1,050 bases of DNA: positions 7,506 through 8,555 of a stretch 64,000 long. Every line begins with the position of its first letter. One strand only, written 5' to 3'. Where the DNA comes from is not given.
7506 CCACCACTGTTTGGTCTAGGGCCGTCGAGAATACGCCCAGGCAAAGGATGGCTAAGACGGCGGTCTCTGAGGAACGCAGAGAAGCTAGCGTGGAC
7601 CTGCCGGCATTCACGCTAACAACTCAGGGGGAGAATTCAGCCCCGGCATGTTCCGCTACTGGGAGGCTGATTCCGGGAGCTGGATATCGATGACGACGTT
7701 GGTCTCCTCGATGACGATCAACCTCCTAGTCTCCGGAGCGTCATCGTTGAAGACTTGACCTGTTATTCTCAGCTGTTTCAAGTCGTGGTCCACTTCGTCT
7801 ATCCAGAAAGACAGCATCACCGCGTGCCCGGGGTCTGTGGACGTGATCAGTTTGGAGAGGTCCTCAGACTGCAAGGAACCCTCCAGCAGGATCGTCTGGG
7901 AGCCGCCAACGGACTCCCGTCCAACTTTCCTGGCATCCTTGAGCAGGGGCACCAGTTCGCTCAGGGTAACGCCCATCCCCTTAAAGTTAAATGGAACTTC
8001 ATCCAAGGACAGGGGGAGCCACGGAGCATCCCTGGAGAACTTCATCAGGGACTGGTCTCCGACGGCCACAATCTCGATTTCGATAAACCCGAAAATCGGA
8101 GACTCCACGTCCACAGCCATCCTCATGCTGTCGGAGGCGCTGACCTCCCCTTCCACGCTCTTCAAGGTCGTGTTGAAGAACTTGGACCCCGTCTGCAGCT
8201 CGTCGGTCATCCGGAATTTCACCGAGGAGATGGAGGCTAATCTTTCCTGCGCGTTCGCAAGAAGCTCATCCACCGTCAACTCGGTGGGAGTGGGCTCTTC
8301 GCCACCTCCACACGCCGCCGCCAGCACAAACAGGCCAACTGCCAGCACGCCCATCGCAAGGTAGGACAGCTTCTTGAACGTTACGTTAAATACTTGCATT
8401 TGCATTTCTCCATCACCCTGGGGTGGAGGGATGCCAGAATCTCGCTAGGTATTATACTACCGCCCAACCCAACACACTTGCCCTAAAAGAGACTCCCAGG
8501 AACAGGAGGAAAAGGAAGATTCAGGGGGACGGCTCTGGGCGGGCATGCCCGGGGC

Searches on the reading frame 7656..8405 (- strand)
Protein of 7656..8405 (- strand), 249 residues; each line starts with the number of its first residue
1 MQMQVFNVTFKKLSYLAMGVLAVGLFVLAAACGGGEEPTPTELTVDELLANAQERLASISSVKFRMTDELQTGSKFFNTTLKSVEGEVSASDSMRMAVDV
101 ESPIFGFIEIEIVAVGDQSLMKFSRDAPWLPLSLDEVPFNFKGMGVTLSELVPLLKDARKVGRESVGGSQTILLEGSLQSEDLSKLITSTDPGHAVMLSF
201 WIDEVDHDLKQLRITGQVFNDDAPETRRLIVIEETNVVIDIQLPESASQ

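Call 3: search_protein_families(library=pfam, proteins=[window:7656-8405:-], max_evalue=0.001)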
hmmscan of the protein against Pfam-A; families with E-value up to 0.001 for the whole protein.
window:7656-8405:- (249 aa): 1 family
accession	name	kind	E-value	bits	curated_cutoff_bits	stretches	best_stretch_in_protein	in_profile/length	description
PF07161.20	LppX_LprAFG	-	6.4e-07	29.9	24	1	47-215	4-172/192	LppX_LprAFG lipoprotein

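Call 27: search_protein_families(library=ncbifam, proteins=[window:7656-8405:-], max_evalue=0.001)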
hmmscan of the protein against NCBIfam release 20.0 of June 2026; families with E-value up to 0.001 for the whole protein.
window:7656-8405:- (249 aa): 1 family
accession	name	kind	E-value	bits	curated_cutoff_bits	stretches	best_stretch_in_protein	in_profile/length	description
NF053532.1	lipo_SCO4651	subfamily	5.4e-08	32.8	65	1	17-101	4-91/277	SCO4651 family lipoprotein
